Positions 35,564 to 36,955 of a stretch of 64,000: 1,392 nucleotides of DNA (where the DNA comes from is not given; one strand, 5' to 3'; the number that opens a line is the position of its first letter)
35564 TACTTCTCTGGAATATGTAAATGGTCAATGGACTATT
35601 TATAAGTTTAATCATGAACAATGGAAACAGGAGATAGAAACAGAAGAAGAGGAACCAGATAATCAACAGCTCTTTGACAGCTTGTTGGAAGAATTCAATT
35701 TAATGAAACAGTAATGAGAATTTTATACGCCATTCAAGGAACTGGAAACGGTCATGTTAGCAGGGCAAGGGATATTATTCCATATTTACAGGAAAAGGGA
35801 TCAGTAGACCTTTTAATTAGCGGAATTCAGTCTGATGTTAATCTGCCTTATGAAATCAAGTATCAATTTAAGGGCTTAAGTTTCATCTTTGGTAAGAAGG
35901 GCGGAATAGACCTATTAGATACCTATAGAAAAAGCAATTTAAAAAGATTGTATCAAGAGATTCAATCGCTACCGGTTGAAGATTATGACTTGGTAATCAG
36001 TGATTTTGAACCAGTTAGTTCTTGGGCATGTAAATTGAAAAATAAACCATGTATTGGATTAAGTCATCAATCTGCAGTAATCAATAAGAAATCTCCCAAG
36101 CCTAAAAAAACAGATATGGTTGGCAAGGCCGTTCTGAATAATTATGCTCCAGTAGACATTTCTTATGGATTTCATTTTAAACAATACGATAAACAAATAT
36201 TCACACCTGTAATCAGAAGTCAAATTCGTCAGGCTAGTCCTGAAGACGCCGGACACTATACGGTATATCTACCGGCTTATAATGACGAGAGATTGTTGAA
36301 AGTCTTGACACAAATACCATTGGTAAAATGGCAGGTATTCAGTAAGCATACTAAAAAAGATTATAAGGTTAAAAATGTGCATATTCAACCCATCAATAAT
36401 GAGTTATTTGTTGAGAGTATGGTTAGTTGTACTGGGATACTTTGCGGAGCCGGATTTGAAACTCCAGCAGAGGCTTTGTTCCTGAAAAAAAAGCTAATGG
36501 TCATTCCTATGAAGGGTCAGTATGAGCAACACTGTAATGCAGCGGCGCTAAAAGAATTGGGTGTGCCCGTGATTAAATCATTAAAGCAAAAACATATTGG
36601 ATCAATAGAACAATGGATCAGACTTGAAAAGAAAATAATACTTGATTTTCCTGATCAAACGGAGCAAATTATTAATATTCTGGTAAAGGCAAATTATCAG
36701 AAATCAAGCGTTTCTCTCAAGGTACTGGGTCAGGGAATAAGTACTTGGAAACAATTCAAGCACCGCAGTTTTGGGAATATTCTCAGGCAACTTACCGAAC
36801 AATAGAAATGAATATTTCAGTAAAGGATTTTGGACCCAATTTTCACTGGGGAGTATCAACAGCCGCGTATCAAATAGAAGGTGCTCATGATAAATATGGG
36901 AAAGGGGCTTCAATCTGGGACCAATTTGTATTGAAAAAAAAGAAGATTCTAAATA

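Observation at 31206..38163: Candidate undescribed envelope glycolipid aminoacylation/glycosylation locus: A(Gly)-T-TE + GT14, then sORF + LpxH paralog + GT-B + GH1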

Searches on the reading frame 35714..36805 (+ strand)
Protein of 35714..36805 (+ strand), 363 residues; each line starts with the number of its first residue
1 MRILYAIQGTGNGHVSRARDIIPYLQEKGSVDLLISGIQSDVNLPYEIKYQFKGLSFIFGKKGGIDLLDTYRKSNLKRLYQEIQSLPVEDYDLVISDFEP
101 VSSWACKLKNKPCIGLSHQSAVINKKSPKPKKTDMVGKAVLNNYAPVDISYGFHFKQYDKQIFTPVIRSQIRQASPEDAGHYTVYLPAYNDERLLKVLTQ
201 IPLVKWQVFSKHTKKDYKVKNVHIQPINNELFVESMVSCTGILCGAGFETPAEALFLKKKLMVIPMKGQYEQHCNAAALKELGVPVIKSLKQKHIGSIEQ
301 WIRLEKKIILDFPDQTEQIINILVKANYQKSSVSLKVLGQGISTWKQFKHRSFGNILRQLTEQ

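Call 7: search_protein_families(library=pfam, proteins=[window:35714-36805:+], max_evalue=0.01)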
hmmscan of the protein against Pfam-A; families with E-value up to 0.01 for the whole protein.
window:35714-36805:+ (363 aa): 1 family
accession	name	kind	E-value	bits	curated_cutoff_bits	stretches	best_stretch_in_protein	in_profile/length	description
PF13528.12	Glyco_trans_1_3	-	1e-33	117.3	25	1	1-291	1-310/322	Glycosyl transferase family 1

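Call 8: search_protein_families(library=ncbifam, proteins=[window:35714-36805:+], max_evalue=0.01)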
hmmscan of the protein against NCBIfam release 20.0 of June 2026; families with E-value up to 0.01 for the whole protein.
window:35714-36805:+ (363 aa): 2 families
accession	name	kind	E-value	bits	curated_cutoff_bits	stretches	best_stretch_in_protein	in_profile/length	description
TIGR00661.1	MJ1255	subfamily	2.5e-48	165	195.9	1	2-301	1-308/321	MJ1255/VC2487 family glycosyltransferase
NF041548.1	PssE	equivalog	0.00041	20.3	120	0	193-273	12-93/146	PssE/Cps14G family polysaccharide biosynthesis glycosyltransferase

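Call 59: search_solved_structures(query=window:35714-36805:+, max_evalue=1)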
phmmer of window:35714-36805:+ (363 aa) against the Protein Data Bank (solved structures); distinct sequences matched with E-value up to 1: 0.

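Call 81: find_homologous_proteins(query=window:35714-36805:+, max_evalue=0.00001)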
Query window:35714-36805:+ (363 aa): 8000 proteins with E <= 0.00001 among 8000 candidates; the best 120 are listed.
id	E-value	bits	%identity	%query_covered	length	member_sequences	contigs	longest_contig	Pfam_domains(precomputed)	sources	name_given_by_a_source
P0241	7.7e-242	820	100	100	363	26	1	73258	PF13528.13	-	-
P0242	5.4e-228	774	92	100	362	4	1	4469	PF13528.13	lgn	-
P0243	5.7e-227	771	92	100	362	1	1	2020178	PF13528.13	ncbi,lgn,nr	ncbi:MAG: glycosyl transferase [Chitinophagaceae bacterium BSSC1]|nr:MAG: glycosyl transferase [Chit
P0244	2.0e-220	749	90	99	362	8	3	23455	PF13528.13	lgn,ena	-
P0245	8.3e-219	744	89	99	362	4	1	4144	PF13528.13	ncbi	ncbi:MAG: glycosyltransferase family protein [Sediminibacterium sp.]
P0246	1.9e-217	739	89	99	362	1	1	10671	PF13528.13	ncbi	-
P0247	7.0e-217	737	88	99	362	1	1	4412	PF13528.13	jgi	jgi:uncharacterized protein (TIGR00661 family)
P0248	1.7e-215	733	88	100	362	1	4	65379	PF13528.13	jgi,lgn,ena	-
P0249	1.3e-213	727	87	100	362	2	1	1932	PF13528.13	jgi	jgi:uncharacterized protein (TIGR00661 family)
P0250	8.1e-211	718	87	100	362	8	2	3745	PF13528.13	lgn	-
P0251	1.1e-210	717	85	100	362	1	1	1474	PF13528.13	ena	-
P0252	9.0e-207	704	85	100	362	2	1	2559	PF13528.13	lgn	-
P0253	1.7e-206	703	84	100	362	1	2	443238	PF13528.13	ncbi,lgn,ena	-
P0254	9.6e-206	701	84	100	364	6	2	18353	PF13528.13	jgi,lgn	-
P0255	4.8e-174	597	71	100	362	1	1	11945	PF13528.13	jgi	jgi:uncharacterized protein (TIGR00661 family)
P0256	6.3e-174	596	71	100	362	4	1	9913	PF13528.13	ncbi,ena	-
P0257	1.0e-173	595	72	100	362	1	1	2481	PF13528.13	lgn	-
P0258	4.8e-173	593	69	100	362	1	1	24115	PF13528.13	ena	-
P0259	1.0e-172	592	69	99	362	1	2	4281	PF13528.13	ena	-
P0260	2.2e-172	591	69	100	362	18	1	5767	PF13528.13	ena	-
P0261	2.5e-172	591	69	100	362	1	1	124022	PF13528.13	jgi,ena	-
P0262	2.6e-172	591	70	100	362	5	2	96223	PF13528.13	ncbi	-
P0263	3.3e-172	591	69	100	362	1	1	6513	PF13528.13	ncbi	-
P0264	3.7e-172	590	70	100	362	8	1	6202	PF13528.13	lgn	-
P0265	4.6e-172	590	68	99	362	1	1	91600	PF13528.13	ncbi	-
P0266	6.5e-172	590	69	100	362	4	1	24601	PF13528.13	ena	-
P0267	8.9e-172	589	69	100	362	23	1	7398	PF13528.13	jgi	jgi:uncharacterized protein (TIGR00661 family)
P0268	1.5e-171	588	69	100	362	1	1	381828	PF13528.13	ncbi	-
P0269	2.4e-171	588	69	100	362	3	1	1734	PF13528.13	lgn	-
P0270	2.4e-171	588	69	100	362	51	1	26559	PF13528.13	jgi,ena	-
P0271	2.5e-171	588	71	100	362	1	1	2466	PF13528.13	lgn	-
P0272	2.7e-171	588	70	100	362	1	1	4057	PF13528.13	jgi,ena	jgi:uncharacterized protein (TIGR00661 family)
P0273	2.8e-171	587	69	100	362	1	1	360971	PF13528.13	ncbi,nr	ncbi:MAG: glycosyl transferase [Chitinophagaceae bacterium]|nr:glycosyl transferase [Chitinophagacea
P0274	2.8e-171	587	69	100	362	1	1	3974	PF13528.13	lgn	-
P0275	3.9e-171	587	69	100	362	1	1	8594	PF13528.13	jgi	jgi:uncharacterized protein (TIGR00661 family)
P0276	4.7e-171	587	70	100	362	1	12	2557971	PF13528.13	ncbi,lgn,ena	-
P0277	6.9e-171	586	69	100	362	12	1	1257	PF13528.13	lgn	-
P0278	7.4e-171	586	68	100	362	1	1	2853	PF13528.13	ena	-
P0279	7.5e-171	586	70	100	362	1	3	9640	PF13528.13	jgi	jgi:uncharacterized protein (TIGR00661 family)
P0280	7.6e-171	586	69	99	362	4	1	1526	PF13528.13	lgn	-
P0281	8.6e-171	586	68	99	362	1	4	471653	PF13528.13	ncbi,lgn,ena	-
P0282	8.9e-171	586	69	100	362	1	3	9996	PF13528.13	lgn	-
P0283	1.2e-170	585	69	100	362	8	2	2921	PF13528.13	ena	-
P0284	1.2e-170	585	69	100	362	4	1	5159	PF13528.13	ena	-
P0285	1.3e-170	585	69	99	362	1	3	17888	PF13528.13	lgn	-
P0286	1.4e-170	585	71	100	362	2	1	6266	PF13528.13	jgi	jgi:uncharacterized protein (TIGR00661 family)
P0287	1.4e-170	585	68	100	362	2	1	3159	PF13528.13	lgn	-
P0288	1.6e-170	585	69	99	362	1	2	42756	PF13528.13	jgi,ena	-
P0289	1.6e-170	585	69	100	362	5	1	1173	PF13528.13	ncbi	-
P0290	1.7e-170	585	68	100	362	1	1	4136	PF13528.13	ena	-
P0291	3.0e-170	584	70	100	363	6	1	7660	PF13528.13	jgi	jgi:uncharacterized protein (TIGR00661 family)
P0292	3.1e-170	584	70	100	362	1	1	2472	PF13528.13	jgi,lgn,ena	-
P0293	3.6e-170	584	68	100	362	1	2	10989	PF13528.13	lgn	-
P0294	4.1e-170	584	69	100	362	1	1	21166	PF13528.13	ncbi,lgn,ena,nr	ncbi:MAG TPA: glycosyltransferase family protein [Ferruginibacter sp.]|nr:glycosyltransferase family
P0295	4.3e-170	584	69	100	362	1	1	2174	PF13528.13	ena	-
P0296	7.1e-170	583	67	99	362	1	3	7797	PF13528.13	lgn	-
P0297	1.1e-169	582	69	100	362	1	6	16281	PF13528.13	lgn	-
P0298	1.1e-169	582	69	100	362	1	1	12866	PF13528.13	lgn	-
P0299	1.2e-169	582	69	100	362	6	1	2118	PF13528.13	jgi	jgi:uncharacterized protein (TIGR00661 family)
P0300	1.5e-169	582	68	100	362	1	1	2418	PF13528.13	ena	-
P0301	1.8e-169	581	69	100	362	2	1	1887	PF13528.13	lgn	-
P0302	2.2e-169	581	69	100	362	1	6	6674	PF13528.13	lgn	-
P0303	2.8e-169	581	69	100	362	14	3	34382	PF13528.13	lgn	-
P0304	2.8e-169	581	70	100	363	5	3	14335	PF13528.13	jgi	jgi:uncharacterized protein (TIGR00661 family)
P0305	2.9e-169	581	69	100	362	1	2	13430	PF13528.13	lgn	-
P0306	3.5e-169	581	68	100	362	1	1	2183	PF13528.13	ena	-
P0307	4.3e-169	580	69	100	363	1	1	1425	PF13528.13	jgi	jgi:uncharacterized protein (TIGR00661 family)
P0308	4.9e-169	580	69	100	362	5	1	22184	PF13528.13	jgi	jgi:uncharacterized protein (TIGR00661 family)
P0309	5.5e-169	580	68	100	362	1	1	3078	PF13528.13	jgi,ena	-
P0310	5.6e-169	580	68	100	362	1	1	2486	PF13528.13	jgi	jgi:uncharacterized protein (TIGR00661 family)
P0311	6.2e-169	580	68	99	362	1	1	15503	PF13528.13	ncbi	-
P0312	7.0e-169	580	68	100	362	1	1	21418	PF13528.13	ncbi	-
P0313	7.8e-169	579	70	100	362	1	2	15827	PF13528.13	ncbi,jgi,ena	-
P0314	8.9e-169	579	68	100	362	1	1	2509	PF13528.13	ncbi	ncbi:MAG: glycosyltransferase family protein [Ferruginibacter sp.]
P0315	9.2e-169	579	68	99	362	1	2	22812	PF13528.13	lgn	-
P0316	9.5e-169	579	69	100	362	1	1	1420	PF13528.13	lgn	-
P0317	9.6e-169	579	68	100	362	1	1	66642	PF13528.13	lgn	-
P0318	9.6e-169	579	69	100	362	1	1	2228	PF13528.13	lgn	-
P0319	1.0e-168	579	69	100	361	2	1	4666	PF13528.13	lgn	-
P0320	1.1e-168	579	68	100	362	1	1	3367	PF13528.13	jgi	jgi:uncharacterized protein (TIGR00661 family)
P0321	1.1e-168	579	69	99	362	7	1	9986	PF13528.13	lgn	-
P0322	1.2e-168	579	70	100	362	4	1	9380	PF13528.13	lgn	-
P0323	1.2e-168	579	69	100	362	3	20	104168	PF13528.13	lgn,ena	-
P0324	1.7e-168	578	68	100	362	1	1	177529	PF13528.13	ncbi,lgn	-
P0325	2.2e-168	578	67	99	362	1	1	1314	PF13528.13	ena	-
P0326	2.4e-168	578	69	100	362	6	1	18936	PF13528.13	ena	-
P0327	3.0e-168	577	69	100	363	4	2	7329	PF13528.13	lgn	-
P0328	3.1e-168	577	67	100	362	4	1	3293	PF13528.13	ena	-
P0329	4.1e-168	577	67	100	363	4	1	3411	PF13528.13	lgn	-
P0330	4.5e-168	577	68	99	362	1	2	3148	PF13528.13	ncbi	-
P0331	4.6e-168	577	67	100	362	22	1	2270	PF13528.13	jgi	jgi:uncharacterized protein (TIGR00661 family)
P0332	5.4e-168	577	69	100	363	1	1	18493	PF13528.13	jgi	jgi:uncharacterized protein (TIGR00661 family)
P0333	5.5e-168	577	69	100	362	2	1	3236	PF13528.13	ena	-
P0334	5.6e-168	577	69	99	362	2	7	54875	PF13528.13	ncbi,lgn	-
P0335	6.6e-168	576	68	100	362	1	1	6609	PF13528.13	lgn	-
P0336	7.2e-168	576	68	100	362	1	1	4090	PF13528.13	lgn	-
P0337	7.8e-168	576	67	100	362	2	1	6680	PF13528.13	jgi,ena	-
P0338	9.0e-168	576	68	100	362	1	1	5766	PF13528.13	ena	-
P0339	9.3e-168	576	68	99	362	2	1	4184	PF13528.13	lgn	-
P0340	1.4e-167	575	68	100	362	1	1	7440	PF13528.13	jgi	jgi:uncharacterized protein (TIGR00661 family)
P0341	1.5e-167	575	68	100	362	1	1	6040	PF13528.13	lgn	-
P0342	1.5e-167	575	68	100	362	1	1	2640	PF13528.13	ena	-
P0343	1.5e-167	575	68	100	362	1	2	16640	PF13528.13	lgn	-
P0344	1.8e-167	575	68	100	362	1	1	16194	PF13528.13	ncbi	ncbi:MAG: glycosyltransferase family protein [Ferruginibacter sp.]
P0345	2.0e-167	575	69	100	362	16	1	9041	PF13528.13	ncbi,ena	-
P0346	2.2e-167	575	69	100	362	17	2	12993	PF13528.13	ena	-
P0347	2.2e-167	575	68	100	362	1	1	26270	PF13528.13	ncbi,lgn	-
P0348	2.2e-167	575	69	100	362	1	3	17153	PF13528.13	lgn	-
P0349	2.8e-167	574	67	100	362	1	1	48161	PF13528.13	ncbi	ncbi:MAG: glycosyltransferase family protein [Ferruginibacter sp.]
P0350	3.2e-167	574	67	100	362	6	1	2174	PF13528.13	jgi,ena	-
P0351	3.2e-167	574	67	100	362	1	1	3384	PF13528.13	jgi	jgi:uncharacterized protein (TIGR00661 family)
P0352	3.3e-167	574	67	100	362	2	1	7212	PF13528.13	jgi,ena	-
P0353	3.9e-167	574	68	100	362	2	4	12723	PF13528.13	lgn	-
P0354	3.9e-167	574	70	100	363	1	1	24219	PF13528.13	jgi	jgi:uncharacterized protein (TIGR00661 family)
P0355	4.7e-167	574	68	99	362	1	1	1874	PF13528.13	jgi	jgi:uncharacterized protein (TIGR00661 family)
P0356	5.0e-167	573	68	99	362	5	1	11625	PF13528.13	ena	-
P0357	5.5e-167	573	66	100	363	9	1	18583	PF13528.13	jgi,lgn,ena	-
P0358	6.4e-167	573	67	100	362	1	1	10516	PF13528.13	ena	-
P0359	7.2e-167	573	67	100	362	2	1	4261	PF13528.13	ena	-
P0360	8.2e-167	573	68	99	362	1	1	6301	PF13528.13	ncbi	-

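Call 83: find_encoding_contigs(protein=P0243, flank=10000, max_places=1)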
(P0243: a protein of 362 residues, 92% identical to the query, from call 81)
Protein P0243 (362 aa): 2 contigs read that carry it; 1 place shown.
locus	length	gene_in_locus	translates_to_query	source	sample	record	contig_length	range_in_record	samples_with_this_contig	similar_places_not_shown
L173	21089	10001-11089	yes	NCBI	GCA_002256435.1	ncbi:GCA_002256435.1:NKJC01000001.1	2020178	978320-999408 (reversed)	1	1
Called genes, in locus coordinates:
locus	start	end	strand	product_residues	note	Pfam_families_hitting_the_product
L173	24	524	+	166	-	-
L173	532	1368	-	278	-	PF10677:DUF2490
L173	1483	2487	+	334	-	PF01261:AP_endonuc_2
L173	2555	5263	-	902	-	PF00246:Peptidase_M14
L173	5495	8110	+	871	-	PF00501:AMP-binding, PF13193:AMP-binding_C, PF00550:PP-binding, PF00975:Thioesterase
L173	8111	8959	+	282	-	PF02485:Branch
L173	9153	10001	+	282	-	PF00149:Metallophos, PF12850:Metallophos_2 (faint)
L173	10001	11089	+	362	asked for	PF13528:Glyco_trans_1_3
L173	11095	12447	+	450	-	PF00232:Glyco_hydro_1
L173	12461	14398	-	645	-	PF13424:TPR_12 (faint), PF00512:HisKA (weak), PF02518:HATPase_c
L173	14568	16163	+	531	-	PF00890:FAD_binding_2 (faint), PF01266:DAO, PF12831:FAD_oxidored (faint), PF16901:DAO_C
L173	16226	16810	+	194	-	PF03831:YjdM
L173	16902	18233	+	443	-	PF01408:GFO_IDH_MocA, PF22725:GFO_IDH_MocA_C3 (faint), PF19051:GFO_IDH_MocA_C2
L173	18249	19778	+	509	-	PF00989:PAS, PF08448:PAS_4, PF13426:PAS_9, PF08447:PAS_3, PF00512:HisKA, PF02518:HATPase_c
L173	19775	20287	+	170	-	-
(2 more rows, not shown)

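Call 87: predict_structure(alignment_id=A4)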
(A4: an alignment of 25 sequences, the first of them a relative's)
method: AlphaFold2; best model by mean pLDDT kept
length: 363 residues; sequences in the alignment: 25
mean_pLDDT: 68.8   pTM: 0.60
mean pLDDT of the five models: 68.8, 66.9, 66.2, 66.0, 65.0
residues with pLDDT >= 90: 82; 70-90: 110; 50-70: 81; < 50: 90
segments of 3 or more residues with pLDDT < 50: 58-74, 118-137, 149-167, 331-363
pLDDT, mean of each block of 10 residues (from residue 1): 82 60 82 79 75 57 36 55 83 80 77 64 40 47 52 43 44 79 91 95 94 94 89 88 81 81 76 69 85 93 73 61 71 38 36 34 31
secondary structure, 60 per line:
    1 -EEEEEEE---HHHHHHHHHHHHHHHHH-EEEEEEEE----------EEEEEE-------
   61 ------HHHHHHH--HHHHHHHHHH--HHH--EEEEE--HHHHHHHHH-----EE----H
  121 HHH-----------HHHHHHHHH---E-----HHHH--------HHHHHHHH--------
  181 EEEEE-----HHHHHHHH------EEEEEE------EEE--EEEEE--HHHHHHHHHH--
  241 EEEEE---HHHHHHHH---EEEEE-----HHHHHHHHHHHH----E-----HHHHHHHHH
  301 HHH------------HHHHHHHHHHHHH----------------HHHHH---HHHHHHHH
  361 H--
elements in order: E2-8 H12-28 E30-37 E48-53 H67-73 H76-85 E93-97 H100-108 H120-123 H135-143 H153-156 H165-172 E181-185 H191-198 E205-210 E217-219 E222-226 H229-238 E241-245 H249-256 E260-264 H270-281 H292-303 H316-328 H345-349 H353-361

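Call 90: fold_search(model_id=the predicted structure, library=pdb)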
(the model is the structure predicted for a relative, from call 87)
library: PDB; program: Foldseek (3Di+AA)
matches with E <= 10: 1545; with E <= 0.001: 374
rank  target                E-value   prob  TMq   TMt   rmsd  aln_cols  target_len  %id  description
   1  7vm0_A                4.2e-10  1.00  0.46  0.44   9.1       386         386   15  Crystal structure of YojK from B.subtilis in complex with UDP (released 2022-10-12)
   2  8k08_B                4.4e-10  1.00  0.50  0.46   8.9       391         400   12  Pq3-O-UGT2 with 20(S)-Ginsenoside Rh2 (released 2025-01-29)
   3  6j31_C                5.7e-10  1.00  0.49  0.46   9.2       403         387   15  Crystal Structure Analysis of the Glycotransferase of kitacinnamycin (released 2020-01-15)
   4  2iyf_B                6.0e-10  1.00  0.44  0.41   9.6       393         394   14  The crystal structure of macrolide glycosyltransferases: A blueprint for antibiotic engineering (released 2007-03-27)
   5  6j32_C                8.1e-10  1.00  0.46  0.44   9.6       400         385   14  Crystal Structure Analysis of the Glycotransferase of kitacinnamycin (released 2020-01-15)
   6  6j32_B                8.7e-10  1.00  0.48  0.45   8.8       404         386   14  Crystal Structure Analysis of the Glycotransferase of kitacinnamycin (released 2020-01-15)
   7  4m60                  1.1e-09  1.00  0.45  0.44   9.1       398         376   14  Crystal structure of macrolide glycosyltransferases OleD (released 2013-09-04)
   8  6kqw                  1.3e-09  1.00  0.42  0.47   8.7       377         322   15  Crystal structure of Yijc from B. subtilis (released 2020-09-30)
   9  8k08_A                1.5e-09  1.00  0.52  0.49   8.1       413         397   12  Pq3-O-UGT2 with 20(S)-Ginsenoside Rh2 (released 2025-01-29)
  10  4amg_A                1.7e-09  1.00  0.42  0.42  10.3       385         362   14  Crystal structure of the glycosyltransferase SnogD from Streptomyces nogalater (released 2012-09-05)
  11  7yp3_B                1.7e-09  1.00  0.43  0.39  11.9       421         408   11  Crystal structure of elaiophylin glycosyltransferase in complex with elaiophylin (released 2022-11-02)
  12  8h5d_B                1.8e-09  1.00  0.54  0.52   7.1       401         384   14  Crystal structure of YojK mutant in complex with UDP (released 2023-10-18)
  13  8h5d_A                2.0e-09  1.00  0.44  0.42   8.7       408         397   14  Crystal structure of YojK mutant in complex with UDP (released 2023-10-18)
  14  7yp6_A                2.2e-09  1.00  0.41  0.37  12.6       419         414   11  Crystal structure of elaiophylin glycosyltransferase in complex with UDP (released 2022-11-02)
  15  7vlb_A                2.4e-09  1.00  0.52  0.50   7.2       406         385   17  Crystal structure of UGT109A1 from Bacillus (released 2022-10-05)
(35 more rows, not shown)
